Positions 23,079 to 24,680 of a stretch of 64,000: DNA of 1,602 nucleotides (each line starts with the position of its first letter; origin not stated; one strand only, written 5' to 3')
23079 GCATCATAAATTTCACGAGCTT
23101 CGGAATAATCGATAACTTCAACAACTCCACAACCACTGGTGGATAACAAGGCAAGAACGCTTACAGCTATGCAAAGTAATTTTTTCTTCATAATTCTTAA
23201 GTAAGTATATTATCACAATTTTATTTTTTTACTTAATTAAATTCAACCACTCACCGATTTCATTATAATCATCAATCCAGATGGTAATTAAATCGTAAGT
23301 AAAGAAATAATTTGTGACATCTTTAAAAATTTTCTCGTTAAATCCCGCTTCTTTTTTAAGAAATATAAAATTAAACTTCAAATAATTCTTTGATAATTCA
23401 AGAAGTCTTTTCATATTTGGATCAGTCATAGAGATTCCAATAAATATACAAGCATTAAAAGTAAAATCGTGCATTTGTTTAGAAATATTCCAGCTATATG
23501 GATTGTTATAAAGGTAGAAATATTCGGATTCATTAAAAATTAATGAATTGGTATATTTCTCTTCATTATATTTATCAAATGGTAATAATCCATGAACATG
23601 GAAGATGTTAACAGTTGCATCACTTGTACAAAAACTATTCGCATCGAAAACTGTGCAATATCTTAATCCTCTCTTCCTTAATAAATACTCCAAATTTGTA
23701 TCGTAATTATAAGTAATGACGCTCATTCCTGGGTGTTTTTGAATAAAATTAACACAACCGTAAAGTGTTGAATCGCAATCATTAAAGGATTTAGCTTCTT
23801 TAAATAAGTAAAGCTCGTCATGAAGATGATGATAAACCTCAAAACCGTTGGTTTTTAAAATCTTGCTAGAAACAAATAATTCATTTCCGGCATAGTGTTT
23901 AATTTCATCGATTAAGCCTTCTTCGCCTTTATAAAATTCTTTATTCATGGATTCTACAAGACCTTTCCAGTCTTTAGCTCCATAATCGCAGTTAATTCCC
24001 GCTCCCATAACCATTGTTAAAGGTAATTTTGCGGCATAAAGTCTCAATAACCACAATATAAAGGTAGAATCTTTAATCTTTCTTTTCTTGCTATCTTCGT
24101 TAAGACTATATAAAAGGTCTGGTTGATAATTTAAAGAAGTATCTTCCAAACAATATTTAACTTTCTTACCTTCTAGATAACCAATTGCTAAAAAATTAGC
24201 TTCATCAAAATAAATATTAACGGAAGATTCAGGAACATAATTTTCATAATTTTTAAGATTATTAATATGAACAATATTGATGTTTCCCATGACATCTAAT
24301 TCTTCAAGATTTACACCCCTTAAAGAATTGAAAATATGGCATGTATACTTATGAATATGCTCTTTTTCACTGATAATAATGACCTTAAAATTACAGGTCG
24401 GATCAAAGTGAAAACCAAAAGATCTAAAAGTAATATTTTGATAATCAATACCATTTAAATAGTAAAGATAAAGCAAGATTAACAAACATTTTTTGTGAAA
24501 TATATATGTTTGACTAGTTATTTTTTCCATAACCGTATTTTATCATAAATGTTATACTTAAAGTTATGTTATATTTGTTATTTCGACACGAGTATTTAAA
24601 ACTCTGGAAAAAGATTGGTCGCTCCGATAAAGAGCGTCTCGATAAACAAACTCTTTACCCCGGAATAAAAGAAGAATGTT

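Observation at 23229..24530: Stand-alone SIR2_2-type protein with a novel N-terminal domain: candidate single-gene NAD-depleting defence module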

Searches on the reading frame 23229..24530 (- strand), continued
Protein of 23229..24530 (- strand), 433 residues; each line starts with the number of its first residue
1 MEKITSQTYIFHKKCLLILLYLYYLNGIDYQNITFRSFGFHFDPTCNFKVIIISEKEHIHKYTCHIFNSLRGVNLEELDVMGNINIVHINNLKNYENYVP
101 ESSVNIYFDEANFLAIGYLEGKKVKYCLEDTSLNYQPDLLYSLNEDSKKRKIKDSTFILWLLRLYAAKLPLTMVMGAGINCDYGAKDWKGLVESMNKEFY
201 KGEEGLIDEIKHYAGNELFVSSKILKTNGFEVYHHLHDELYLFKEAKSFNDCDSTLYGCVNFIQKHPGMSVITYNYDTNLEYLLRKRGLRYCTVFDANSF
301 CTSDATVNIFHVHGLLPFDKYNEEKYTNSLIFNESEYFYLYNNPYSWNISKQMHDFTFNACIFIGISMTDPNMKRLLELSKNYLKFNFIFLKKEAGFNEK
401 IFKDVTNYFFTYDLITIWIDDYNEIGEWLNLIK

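Call 71: find_related_loci(query=A6, collection=metagenome_contigs, flank=8000)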
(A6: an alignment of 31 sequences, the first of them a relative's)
Query A6 (447 aa) in metagenome_contigs; peptide patterns used: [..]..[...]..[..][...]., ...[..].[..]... (x = any residue, [..] = any of these).
600 stretches matched a pattern (row limit reached: there are more); 478 encode a relative of the query (tblastn E <= 1e-3); the best 80 are kept; 80 distinct loci.
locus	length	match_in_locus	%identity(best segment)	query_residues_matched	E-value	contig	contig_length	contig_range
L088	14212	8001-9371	41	1-443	4e-113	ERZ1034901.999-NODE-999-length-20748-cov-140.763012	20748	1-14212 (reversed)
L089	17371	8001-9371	41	1-443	4e-113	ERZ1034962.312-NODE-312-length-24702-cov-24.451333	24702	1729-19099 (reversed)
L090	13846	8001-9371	42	1-443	5e-113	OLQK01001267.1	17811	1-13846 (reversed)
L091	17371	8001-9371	41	1-443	2e-112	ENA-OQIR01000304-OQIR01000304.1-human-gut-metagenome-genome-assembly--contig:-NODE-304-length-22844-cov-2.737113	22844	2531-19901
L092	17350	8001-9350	41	6-443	4e-112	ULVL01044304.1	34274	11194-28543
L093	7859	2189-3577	41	1-446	6e-110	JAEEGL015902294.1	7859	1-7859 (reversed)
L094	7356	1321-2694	38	6-447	2e-107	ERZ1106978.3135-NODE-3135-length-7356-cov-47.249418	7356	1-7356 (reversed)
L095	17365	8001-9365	41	6-447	6e-107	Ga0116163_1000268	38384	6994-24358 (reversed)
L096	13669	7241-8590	41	6-446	6e-104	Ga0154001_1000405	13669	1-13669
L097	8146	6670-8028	38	6-447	3e-104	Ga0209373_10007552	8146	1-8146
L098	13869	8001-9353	40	6-447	6e-103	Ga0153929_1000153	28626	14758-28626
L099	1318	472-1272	51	167-443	2e-104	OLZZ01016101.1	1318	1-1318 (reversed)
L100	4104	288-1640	38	10-447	2e-96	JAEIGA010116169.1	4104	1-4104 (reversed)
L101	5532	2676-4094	34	5-447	7e-82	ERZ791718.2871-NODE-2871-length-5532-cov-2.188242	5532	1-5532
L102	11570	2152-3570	33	5-447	4e-81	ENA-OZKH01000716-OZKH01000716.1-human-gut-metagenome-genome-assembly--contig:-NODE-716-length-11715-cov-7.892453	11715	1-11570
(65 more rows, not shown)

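Call 75: search_protein_families(library=padloc, alignment_id=A7, max_evalue=0.00001)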
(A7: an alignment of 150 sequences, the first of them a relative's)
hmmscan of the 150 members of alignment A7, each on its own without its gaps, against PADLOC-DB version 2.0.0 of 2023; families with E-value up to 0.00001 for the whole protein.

A. member 1, L088:10053-11099:+ (348 aa): 0 families

B. families by the number of members that match (of 150 scanned): 169 families (the first 25 are shown)
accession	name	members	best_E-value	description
PDLC03947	RmrA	3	2.6e-09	-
PDLC04965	PDC-S23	2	8.9e-53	-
PDLC04963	PDC-S23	2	8.7e-51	-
PDLC04964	PDC-S23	2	3.7e-47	-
PDLC04135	mad3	2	2.3e-30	mads_3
PDLC04871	PDC-S05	2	2.1e-29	-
PDLC03859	LmuB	2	5.3e-29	-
PDLC04848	PDC-S05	2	2.1e-25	-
PDLC04968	PDC-S25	2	5e-23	-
PDLC03951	RmrA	2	2.3e-15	-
PDLC04140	mad8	2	9.1e-14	mads_8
PDLC02926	HTH_VI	2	3.9e-09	-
PDLC03658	mREase_IV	1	7.5e-212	Type IV methyl-directed restriction enzyme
PDLC05078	PDC-S72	1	1.9e-135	-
PDLC04911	PDC-S11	1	1.4e-119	-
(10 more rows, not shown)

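Call 76: search_protein_families(library=padloc, proteins=[L034:4486-6618:+, L041:6461-7663:+, L069:13138-15081:+, L012:5419-7335:-, L065:4234-5976:-, L019:3839-5668:+, L020:5013-6911:+, L079:136-2544:+, L037:4478-6688:-, L087:5528-6910:+], max_evalue=1e-10)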
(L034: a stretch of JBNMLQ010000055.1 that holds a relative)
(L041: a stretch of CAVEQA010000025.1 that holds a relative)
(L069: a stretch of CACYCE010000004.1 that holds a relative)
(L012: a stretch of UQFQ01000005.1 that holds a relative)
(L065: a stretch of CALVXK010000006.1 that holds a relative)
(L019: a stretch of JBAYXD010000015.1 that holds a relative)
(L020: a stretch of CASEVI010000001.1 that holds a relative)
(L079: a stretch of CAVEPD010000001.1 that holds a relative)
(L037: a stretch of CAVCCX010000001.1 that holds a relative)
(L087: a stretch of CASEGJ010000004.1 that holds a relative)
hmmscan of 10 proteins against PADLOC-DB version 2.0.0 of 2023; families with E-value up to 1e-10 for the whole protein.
L034:4486-6618:+ (710 aa): 0 families

L041:6461-7663:+ (400 aa): 0 families

L069:13138-15081:+ (647 aa): 2 families
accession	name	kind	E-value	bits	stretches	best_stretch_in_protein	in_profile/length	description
PDLC04135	mad3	-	1.5e-32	111.5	1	25-497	12-343/374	mads_3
PDLC04140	mad8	-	1.8e-12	45.4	0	301-481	90-237/314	mads_8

L012:5419-7335:- (638 aa): 0 families

L065:4234-5976:- (580 aa): 0 families

L019:3839-5668:+ (609 aa): 1 family
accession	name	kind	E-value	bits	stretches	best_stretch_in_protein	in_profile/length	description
PDLC04135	mad3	-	8.8e-27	92.6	1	496-587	257-356/374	mads_3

L020:5013-6911:+ (632 aa): 0 families

L079:136-2544:+ (802 aa): 0 families

L037:4478-6688:- (736 aa): 0 families

L087:5528-6910:+ (460 aa): 2 families
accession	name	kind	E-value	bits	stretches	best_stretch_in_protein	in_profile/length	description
PDLC04984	PDC-S27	-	7.9e-37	125.2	1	2-411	4-418/474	-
PDLC04985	PDC-S27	-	4.9e-20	69.9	1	2-411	6-422/484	-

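Call 77: search_protein_families(library=padloc, proteins=[L021:4467-5729:+, L009:4162-5370:+, L017:4166-5293:+, L056:1604-2974:+, L015:2985-4508:+, L079:11415-12791:+, L052:6449-7831:+, L053:9366-10790:-, L053:10947-12290:-, L053:12274-13686:-], max_evalue=1e-10)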
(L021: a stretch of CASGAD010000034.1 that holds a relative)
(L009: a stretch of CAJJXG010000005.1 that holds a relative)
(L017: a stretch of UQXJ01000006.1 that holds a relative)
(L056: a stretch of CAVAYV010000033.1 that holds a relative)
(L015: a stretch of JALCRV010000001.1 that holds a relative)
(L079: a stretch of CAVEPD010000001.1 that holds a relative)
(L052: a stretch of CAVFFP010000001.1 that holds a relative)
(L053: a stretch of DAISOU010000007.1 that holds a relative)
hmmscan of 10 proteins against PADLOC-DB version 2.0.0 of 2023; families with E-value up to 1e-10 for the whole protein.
L021:4467-5729:+ (420 aa): 9 families
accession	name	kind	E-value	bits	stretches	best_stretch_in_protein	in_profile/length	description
PDLC01691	Cas12f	-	1.1e-27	95.9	1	36-393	6-326/332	CAS-V-F; effector__SPE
PDLC01039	Csx1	-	3.4e-26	90.6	1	36-399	7-309/315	found elsewhere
PDLC01674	Cas12f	-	9.3e-22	75.6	1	135-394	110-356/389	CAS-V-F; effector__SPE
PDLC01678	Cas12f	-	9.3e-22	75.6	1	135-394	110-356/389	Cas14c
PDLC00933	Cas12u4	-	2.5e-21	74.1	1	168-409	202-453/488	Cas12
PDLC01700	Cas12f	-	3.7e-21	73.6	1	169-407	188-434/458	CAS-V-F; effector__SPE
PDLC00931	Cas12u2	-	5.1e-20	70.3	1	173-316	206-337/445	Cas12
PDLC01698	Cas12f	-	3.5e-15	54.2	0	172-316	193-324/411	CAS-V-F; effector__SPE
PDLC00932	Cas12u3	-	2.7e-12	44.8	1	32-395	48-388/398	Cas12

L009:4162-5370:+ (402 aa): 0 families

L017:4166-5293:+ (375 aa): 0 families

L056:1604-2974:+ (456 aa): 0 families

L015:2985-4508:+ (507 aa): 0 families

L079:11415-12791:+ (458 aa): 0 families

L052:6449-7831:+ (460 aa): 6 families
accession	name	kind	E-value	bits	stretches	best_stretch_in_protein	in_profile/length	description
PDLC04786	PDC-S01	-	1.7e-115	384.3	1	1-443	3-433/439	-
PDLC04788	PDC-S01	-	4.2e-84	281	1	2-447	3-442/448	-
PDLC04792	PDC-S01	-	7.4e-82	273.3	1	1-452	2-443/452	-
PDLC04789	PDC-S01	-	1.1e-20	72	1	16-408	15-354/375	-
PDLC04790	PDC-S01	-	1.1e-15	55.3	1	20-397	29-369/422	-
PDLC04791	PDC-S01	-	1.1e-15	55.2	0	333-420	286-377/395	-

L053:9366-10790:- (474 aa): 0 families

L053:10947-12290:- (447 aa): 0 families

L053:12274-13686:- (470 aa): 0 families

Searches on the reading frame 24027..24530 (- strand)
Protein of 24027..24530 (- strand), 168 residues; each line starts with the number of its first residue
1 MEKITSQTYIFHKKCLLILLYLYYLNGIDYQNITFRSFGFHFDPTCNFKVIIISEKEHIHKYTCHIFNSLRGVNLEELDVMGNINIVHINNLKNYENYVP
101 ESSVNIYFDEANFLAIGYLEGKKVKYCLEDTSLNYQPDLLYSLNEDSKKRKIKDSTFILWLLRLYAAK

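Call 42: predict_structure(alignment_id=A2)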
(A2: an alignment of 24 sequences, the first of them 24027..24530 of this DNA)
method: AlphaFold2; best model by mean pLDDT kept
length: 168 residues; sequences in the alignment: 24
mean_pLDDT: 85.8   pTM: 0.83
mean pLDDT of the five models: 85.8, 85.7, 85.5, 85.2, 84.2
residues with pLDDT >= 90: 97; 70-90: 51; 50-70: 15; < 50: 5
segments of 3 or more residues with pLDDT < 50: 39-41
pLDDT, mean of each block of 10 residues (from residue 1): 70 92 92 77 73 90 92 92 94 87 94 92 88 65 90 86 84
secondary structure, 60 per line:
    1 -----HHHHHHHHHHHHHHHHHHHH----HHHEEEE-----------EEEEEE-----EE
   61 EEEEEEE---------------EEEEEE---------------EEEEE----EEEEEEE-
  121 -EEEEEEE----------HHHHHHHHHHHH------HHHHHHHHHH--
elements in order: H6-25 E33-36 E48-53 E59-67 E83-88 E104-108 E113-119 E122-128 H139-150 H157-166

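Call 45: fold_search(model_id=the predicted structure, library=pdb)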
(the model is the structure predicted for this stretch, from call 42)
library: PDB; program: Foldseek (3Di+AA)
matches with E <= 10: 737; with E <= 0.001: 0
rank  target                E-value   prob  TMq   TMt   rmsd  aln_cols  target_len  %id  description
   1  6g2d_B                6.3e-02  0.63  0.38  0.13   7.1       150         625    9  Citrate-induced acetyl-CoA carboxylase (ACC-Cit) filament at 5.4 A resolution (released 2018-06-13)
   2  2czr                  9.2e-02  0.20  0.23  0.18  13.2       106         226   13  Crystal structure of TBP-interacting protein (Tk-TIP26) and implications for its inhibition mechanism of the interaction (released 2006-02-14)
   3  7lre_A                1.3e-01  0.10  0.19  0.07  17.5       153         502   13  Cryo-EM of the SLFN12-PDE3A complex: SLFN12 body refinement (released 2021-06-09)
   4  7lrd_A                1.3e-01  0.10  0.19  0.07  17.5       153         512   13  Cryo-EM of the SLFN12-PDE3A complex: Consensus subset model (released 2021-06-09)
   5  5tum_B                1.5e-01  0.06  0.15  0.08  16.3       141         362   11  Crystal structure of tetracycline destructase Tet(56) (released 2017-05-10)
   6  2kkn_MODEL_1_A        1.7e-01  0.20  0.21  0.22   5.7        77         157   10  Solution NMR structure of Themotoga maritima protein TM1076: Northeast Structural Genomics Consortium target V (released 2009-10-06)
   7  7eg0_B                2.0e-01  0.07  0.18  0.07  17.9       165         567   12  Cryo-EM structure of anagrelide-induced PDE3A-SLFN12 complex (released 2021-09-29)
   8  5loc_B                2.1e-01  0.05  0.18  0.11  16.1       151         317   14  Crystal structure of the engineered D-Amino Acid Dehydrogenase (DAADH) (released 2017-08-16)
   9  4yec_A                2.3e-01  0.08  0.17  0.20  11.2        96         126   14  Crystal structure of a clostripain (PARMER_00083) from Parabacteroides merdae ATCC 43184 in complex with peptide inhib (released 2016-03-16)
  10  3uws_C                2.6e-01  0.15  0.17  0.21   6.0        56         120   16  Crystal structure of a clostripain (PARMER_00083) from Parabacteroides merdae ATCC 43184 at 1.70 A resolution (released 2012-06-13)
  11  2g3w_B                3.0e-01  0.09  0.22  0.21  13.6       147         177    7  The Crystal Structure of YaeQ Protein from Xanthomonas axonopodis pv. citri (released 2007-02-27)
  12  5loc_A                3.2e-01  0.04  0.18  0.11  15.9       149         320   14  Crystal structure of the engineered D-Amino Acid Dehydrogenase (DAADH) (released 2017-08-16)
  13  3fcz_A                3.4e-01  0.06  0.19  0.16  15.2       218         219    9  Adaptive protein evolution grants organismal fitness by improving catalysis and flexibility (released 2008-12-09)
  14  3uws_A                3.6e-01  0.10  0.15  0.19   6.3        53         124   17  Crystal structure of a clostripain (PARMER_00083) from Parabacteroides merdae ATCC 43184 at 1.70 A resolution (released 2012-06-13)
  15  2vsz_A                4.1e-01  0.07  0.18  0.21  16.1       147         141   12  Crystal Structure of the ELMO1 PH domain (released 2009-03-10)
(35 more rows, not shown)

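Call 68: fold_search(model_id=the predicted structure, library=viral)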
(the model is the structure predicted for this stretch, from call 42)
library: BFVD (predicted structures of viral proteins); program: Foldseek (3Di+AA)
matches with E <= 10: 1092; with E <= 0.001: 0
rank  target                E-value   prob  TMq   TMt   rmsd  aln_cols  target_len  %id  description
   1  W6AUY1                1.1e-02  0.84  0.31  0.32   7.8       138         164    8  (no name in the UniProt tables at hand)
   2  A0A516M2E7            1.6e-02  0.69  0.29  0.29   9.4       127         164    9  (no name in the UniProt tables at hand)
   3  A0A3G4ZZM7            3.5e-02  0.10  0.17  0.08  17.0       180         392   12  23S rRNA (Uracil(1939)-C(5))-methyltransferase RlmD [Faunusvirus sp.]
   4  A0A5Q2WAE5            3.7e-02  0.15  0.17  0.05  13.6       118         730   17  (no name in the UniProt tables at hand)
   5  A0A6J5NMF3            4.0e-02  0.25  0.28  0.26  13.6       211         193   10  Uncharacterized protein [uncultured Caudovirales phage]
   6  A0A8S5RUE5            4.3e-02  0.60  0.20  0.29  11.7        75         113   19  (no name in the UniProt tables at hand)
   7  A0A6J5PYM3            4.3e-02  0.38  0.27  0.16   6.5       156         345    9  Uncharacterized protein [uncultured Caudovirales phage]
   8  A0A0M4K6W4            4.5e-02  0.25  0.26  0.12  18.1       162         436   10  (no name in the UniProt tables at hand)
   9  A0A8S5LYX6            4.5e-02  0.25  0.19  0.04   7.6        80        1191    8  Uncharacterized protein (Fragment) [Siphoviridae sp. ct9Y44]
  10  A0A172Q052            5.2e-02  0.18  0.26  0.17  20.2       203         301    9  Uncharacterized protein [Acinetobacter phage vB_AbaM_ME3]
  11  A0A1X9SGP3            6.7e-02  0.21  0.26  0.24  16.0       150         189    9  (no name in the UniProt tables at hand)
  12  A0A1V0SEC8            9.8e-02  0.18  0.21  0.10  19.4       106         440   14  Uncharacterized protein [Indivirus ILV1]
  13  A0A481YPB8            9.8e-02  0.14  0.24  0.22  12.4       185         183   14  Uncharacterized protein (Fragment) [Pithovirus LCDPAC02]
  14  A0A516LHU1            1.2e-01  0.25  0.28  0.30  10.7       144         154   10  (no name in the UniProt tables at hand)
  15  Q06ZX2                1.3e-01  0.06  0.15  0.07  16.4       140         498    8  Uncharacterized protein [Nile crocodilepox virus (isolate Crocodylus niloticus/Zimbabwe/Ume/2001)]
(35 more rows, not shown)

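Call 78: find_homologous_proteins(query=A2, max_evalue=0.01)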
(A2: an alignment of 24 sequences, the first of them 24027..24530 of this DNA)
Query A2 (24 sequences) (168 aa, profile of the alignment): 12 proteins with E <= 0.01 among 3351 candidates.
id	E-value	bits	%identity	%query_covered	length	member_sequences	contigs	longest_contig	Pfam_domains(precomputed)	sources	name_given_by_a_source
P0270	1.0e-73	265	58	100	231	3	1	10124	-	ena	-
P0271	1.1e-69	252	49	100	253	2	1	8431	-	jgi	-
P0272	3.2e-64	234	54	99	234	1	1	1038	-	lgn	-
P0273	2.7e-62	228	65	75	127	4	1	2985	-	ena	-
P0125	7.2e-62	226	45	100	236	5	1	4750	-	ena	-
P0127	6.1e-60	220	52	96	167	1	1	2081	-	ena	-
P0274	3.8e-55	204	48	90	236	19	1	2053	-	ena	-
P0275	2.4e-52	195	58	70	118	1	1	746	-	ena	-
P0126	3.4e-48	182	43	100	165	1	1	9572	-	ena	-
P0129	2.1e-46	176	52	74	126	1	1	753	-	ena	-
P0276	7.6e-43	164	67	53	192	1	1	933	-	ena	-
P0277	2.6e-41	159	67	55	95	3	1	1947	-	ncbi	-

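Call 79: search_solved_structures(query=A2, max_evalue=10)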
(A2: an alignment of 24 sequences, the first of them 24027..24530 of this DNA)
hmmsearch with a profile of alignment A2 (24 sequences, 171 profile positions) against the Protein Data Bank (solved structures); distinct sequences matched with E-value up to 10: 1.
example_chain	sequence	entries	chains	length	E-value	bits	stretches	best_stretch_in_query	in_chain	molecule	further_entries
2qvo_A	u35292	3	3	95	0.29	14.3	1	52-95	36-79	Uncharacterized protein AF_1382 | Protein AF_1382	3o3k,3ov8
